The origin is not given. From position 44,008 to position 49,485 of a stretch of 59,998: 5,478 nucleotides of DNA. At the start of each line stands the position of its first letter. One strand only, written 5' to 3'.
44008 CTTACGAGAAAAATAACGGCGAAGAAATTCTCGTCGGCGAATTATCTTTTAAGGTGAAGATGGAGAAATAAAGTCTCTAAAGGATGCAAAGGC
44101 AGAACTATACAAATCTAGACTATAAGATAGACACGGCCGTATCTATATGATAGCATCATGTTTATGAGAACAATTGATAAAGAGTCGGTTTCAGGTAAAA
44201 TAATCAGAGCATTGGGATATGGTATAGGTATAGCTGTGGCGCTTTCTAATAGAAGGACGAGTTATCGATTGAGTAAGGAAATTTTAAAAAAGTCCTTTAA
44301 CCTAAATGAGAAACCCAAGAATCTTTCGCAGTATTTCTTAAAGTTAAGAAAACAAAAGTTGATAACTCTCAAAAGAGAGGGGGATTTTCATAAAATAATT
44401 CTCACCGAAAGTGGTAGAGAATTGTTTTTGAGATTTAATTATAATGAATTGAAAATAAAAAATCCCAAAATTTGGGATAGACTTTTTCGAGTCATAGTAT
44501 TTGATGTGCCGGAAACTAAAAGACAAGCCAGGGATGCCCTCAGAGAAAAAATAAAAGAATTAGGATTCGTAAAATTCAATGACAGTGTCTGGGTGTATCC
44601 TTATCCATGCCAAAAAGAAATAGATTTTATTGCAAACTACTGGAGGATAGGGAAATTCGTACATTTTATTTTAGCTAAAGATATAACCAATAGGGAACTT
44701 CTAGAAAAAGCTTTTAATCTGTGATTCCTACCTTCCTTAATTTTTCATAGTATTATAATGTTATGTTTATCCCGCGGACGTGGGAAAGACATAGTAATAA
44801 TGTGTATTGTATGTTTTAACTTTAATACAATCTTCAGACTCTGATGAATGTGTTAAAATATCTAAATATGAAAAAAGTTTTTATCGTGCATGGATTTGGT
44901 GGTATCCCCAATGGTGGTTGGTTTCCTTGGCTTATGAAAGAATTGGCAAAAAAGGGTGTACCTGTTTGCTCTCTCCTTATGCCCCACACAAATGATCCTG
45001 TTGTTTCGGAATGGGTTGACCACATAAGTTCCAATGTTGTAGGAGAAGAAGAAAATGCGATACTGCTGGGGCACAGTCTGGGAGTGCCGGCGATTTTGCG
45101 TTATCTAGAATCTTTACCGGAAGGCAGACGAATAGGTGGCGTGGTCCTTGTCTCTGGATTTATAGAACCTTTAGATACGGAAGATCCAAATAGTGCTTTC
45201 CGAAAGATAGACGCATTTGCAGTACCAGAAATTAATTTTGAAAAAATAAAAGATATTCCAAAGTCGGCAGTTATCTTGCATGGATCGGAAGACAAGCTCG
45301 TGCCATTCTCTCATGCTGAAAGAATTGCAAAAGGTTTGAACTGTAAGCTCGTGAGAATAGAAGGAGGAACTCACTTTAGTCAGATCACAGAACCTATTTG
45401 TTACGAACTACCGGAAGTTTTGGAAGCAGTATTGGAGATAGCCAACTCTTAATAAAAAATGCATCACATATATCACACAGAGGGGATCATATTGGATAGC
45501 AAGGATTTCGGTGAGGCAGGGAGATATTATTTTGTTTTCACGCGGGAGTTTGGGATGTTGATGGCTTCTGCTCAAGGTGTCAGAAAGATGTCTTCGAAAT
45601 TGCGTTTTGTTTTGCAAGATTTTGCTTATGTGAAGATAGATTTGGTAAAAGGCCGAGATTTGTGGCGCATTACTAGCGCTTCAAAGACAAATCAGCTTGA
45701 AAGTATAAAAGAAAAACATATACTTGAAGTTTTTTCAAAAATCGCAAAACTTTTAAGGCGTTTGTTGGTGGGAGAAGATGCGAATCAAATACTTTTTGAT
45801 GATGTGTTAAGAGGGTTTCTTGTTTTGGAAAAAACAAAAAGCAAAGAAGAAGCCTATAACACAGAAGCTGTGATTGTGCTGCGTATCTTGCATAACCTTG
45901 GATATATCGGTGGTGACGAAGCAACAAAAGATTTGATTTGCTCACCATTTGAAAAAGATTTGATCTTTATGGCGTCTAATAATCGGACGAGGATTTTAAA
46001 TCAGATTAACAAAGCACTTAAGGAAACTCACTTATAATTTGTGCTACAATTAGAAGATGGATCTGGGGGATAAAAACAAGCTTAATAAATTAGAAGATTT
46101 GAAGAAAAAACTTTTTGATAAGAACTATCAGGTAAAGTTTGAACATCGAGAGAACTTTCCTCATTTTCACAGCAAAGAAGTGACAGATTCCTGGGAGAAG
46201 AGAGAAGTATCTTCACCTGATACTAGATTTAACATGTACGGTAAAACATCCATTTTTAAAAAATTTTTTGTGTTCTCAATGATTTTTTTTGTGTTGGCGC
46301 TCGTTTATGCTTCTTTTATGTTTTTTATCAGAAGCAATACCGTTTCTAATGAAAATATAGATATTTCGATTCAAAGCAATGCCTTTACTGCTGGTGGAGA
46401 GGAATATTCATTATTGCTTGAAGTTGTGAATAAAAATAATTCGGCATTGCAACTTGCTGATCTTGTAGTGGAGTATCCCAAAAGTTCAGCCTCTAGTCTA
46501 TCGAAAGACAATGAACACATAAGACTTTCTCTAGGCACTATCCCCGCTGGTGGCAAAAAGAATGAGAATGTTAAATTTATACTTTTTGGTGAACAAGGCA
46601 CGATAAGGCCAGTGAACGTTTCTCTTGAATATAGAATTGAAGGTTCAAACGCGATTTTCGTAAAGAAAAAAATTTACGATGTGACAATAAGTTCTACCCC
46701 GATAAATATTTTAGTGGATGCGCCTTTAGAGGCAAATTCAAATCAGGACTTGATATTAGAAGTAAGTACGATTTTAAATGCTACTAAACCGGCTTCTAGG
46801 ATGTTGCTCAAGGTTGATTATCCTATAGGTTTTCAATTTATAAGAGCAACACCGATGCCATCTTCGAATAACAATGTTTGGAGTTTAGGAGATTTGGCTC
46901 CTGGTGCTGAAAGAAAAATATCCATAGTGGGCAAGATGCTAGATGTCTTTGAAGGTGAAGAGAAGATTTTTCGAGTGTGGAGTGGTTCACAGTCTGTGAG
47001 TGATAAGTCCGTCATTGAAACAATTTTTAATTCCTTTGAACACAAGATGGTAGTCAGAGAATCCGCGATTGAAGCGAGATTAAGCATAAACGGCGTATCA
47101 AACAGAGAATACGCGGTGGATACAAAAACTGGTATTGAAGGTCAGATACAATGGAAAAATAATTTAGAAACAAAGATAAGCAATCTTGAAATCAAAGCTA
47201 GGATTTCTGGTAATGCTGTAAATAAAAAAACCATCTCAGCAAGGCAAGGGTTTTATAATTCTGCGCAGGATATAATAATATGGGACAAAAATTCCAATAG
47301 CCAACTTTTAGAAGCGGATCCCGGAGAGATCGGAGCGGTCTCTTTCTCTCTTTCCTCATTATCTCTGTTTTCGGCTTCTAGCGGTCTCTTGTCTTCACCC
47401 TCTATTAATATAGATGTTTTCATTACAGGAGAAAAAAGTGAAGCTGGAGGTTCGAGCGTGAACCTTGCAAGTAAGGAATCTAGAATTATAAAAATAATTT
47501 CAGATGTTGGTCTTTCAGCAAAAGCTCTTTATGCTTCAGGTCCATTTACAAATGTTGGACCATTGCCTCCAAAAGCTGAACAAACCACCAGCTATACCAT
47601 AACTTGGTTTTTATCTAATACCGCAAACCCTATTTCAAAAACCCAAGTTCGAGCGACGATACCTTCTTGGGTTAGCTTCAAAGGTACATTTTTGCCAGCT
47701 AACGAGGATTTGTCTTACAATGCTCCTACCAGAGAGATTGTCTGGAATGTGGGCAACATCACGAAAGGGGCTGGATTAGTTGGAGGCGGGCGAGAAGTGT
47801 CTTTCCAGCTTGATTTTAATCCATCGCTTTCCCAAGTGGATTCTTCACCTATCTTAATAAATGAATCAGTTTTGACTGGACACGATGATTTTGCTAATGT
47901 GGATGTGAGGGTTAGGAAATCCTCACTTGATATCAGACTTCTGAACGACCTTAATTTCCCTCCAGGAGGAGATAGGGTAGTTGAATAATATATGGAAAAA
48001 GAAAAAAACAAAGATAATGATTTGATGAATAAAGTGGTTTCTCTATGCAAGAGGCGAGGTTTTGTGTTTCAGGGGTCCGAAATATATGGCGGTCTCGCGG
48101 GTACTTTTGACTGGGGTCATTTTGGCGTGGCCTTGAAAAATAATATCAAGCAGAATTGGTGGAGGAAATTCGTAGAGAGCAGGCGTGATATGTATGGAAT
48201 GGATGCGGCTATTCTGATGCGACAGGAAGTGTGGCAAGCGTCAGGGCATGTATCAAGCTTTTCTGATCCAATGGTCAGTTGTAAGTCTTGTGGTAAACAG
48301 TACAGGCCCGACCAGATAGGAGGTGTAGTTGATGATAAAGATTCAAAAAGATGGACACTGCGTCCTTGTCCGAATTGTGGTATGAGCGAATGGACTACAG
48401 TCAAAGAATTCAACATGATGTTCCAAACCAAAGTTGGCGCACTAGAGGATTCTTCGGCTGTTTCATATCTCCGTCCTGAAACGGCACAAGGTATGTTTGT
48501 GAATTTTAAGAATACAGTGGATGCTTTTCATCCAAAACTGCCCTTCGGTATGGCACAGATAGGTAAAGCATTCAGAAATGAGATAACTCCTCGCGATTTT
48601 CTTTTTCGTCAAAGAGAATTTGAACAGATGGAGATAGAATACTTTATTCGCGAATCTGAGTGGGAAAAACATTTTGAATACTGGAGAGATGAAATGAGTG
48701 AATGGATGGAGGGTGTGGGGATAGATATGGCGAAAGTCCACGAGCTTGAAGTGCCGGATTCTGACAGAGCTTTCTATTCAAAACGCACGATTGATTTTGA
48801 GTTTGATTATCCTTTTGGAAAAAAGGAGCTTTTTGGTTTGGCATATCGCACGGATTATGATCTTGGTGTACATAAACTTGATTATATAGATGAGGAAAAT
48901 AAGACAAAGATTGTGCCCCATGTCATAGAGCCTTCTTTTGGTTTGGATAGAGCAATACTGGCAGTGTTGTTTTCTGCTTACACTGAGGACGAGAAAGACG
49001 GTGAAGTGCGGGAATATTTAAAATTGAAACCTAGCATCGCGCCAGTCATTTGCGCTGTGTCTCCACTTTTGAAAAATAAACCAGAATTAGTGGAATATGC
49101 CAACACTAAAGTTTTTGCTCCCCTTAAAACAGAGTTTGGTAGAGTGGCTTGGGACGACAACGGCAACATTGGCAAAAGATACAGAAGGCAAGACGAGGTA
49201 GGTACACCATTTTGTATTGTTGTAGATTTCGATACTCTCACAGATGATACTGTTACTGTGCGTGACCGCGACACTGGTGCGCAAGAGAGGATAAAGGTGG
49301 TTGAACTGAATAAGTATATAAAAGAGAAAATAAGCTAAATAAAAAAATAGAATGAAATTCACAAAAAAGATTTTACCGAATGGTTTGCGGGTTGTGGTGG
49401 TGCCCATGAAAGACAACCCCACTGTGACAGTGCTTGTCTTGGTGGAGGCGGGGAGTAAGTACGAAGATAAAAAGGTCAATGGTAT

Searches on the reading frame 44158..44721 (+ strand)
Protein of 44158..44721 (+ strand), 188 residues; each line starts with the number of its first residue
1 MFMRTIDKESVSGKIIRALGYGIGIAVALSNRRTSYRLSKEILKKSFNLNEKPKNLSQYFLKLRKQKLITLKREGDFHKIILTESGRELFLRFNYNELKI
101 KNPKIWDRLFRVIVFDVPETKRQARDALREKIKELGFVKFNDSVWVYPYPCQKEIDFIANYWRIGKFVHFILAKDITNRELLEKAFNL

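Call 44: search_protein_families(library=pfam, proteins=[window:44158-44721:+], max_evalue=0.00001)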
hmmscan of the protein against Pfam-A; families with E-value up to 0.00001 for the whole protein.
window:44158-44721:+ (188 aa): 1 family
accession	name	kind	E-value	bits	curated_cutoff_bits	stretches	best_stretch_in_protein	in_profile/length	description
PF20803.2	PaaX_M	-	2.1e-19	69.8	24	1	105-178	3-76/83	PaaX protein central Cas2-like domain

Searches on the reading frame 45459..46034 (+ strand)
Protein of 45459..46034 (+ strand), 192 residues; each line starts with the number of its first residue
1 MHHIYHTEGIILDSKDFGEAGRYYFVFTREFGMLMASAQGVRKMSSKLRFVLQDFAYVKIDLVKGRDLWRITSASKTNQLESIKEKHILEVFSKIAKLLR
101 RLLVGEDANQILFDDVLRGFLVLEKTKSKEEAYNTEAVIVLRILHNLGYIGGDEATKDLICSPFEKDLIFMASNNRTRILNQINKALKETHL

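Call 44: search_protein_families(library=pfam, proteins=[window:45459-46034:+], max_evalue=0.00001)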
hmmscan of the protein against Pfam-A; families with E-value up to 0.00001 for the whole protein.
window:45459-46034:+ (192 aa): 1 family
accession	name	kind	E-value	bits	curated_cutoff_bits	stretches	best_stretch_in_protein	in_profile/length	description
PF11967.14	RecO_N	-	8e-15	55.1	27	1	1-75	1-75/80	Recombination protein O N terminal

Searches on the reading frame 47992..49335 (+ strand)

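Call 44: search_protein_families(library=pfam, proteins=[window:47992-49335:+], max_evalue=0.00001)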
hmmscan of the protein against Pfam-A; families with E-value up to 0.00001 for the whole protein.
window:47992-49335:+ (448 aa): 2 families
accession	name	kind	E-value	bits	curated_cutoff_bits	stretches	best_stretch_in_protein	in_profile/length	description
PF03129.25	HGTP_anticodon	-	3.3e-19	69.3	21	1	354-446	2-94/94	Anticodon binding domain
PF00587.30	tRNA-synt_2b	-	6.8e-15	56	29.3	1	158-326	11-176/179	tRNA synthetase class II core domain (G, H, P, S and T)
